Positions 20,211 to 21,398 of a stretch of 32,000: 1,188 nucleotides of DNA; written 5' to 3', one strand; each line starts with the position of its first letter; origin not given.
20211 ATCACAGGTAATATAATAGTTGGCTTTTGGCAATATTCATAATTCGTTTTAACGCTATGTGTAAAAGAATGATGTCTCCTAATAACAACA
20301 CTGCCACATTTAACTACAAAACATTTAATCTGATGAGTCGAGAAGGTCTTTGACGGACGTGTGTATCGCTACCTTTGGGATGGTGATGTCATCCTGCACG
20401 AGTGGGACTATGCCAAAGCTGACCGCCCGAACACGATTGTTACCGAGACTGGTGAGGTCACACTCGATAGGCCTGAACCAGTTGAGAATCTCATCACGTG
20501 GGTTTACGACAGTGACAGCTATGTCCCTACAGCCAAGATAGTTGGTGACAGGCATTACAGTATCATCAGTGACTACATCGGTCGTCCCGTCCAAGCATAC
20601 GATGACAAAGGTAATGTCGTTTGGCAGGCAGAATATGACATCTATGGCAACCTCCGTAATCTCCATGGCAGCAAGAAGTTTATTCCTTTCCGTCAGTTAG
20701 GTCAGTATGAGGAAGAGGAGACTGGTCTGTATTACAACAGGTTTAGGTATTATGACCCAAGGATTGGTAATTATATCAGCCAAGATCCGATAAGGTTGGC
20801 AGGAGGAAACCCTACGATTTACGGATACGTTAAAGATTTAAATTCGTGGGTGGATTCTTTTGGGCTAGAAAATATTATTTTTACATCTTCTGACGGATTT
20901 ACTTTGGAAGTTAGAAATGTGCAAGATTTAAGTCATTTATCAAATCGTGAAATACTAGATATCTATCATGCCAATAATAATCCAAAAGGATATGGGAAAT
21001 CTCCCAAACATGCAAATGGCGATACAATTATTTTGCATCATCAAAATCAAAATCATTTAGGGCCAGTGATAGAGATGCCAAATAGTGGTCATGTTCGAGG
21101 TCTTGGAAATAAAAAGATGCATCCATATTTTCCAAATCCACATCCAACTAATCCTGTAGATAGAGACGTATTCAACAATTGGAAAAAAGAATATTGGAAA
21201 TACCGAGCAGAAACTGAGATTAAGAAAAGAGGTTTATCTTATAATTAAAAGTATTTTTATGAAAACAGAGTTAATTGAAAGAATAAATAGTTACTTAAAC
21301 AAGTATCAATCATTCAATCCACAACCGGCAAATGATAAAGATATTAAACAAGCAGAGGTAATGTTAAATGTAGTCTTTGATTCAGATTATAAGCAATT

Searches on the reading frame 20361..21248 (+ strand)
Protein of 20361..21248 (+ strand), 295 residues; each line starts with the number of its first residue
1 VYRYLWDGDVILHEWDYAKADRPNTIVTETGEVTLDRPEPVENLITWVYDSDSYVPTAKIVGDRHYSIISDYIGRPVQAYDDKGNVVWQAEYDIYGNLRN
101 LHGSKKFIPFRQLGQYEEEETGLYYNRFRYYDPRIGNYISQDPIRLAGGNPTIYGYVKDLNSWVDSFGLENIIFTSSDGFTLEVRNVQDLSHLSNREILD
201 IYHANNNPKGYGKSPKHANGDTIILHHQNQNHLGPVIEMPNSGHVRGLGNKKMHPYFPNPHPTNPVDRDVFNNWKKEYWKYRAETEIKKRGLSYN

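Call 3: search_protein_families(library=pfam, proteins=[window:20361-21248:+], max_evalue=1)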
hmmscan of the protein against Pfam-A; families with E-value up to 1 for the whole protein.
window:20361-21248:+ (295 aa): 4 families
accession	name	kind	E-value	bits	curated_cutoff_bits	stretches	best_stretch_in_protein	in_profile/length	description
PF14411.12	LHH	-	1.1e-09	38.7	23.3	1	212-284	9-75/76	A nuclease of the HNH/ENDO VII superfamily with conserved LHH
PF03527.20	RHS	-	1.2e-07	31.9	27.9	1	71-100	7-36/38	RHS protein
PF17780.6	OCRE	-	0.064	13.7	24.7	1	113-143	11-43/52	OCRE domain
PF12417.13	DUF3669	-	0.14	12.5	22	1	254-281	30-57/66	Zinc finger protein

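Call 4: search_protein_families(library=ncbifam, proteins=[window:20361-21248:+], max_evalue=1)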
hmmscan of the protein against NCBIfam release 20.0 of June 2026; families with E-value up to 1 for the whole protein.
window:20361-21248:+ (295 aa): 2 families
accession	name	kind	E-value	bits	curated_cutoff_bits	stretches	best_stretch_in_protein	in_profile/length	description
NF041261.1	RHS_core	equivalog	1.1e-19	69.8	2000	1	54-169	1151-1261/1261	RHS element core protein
TIGR03696.1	Rhs_assc_core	domain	3e-17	62.9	32.5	1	92-169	1-76/76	RHS repeat-associated core domain-containing protein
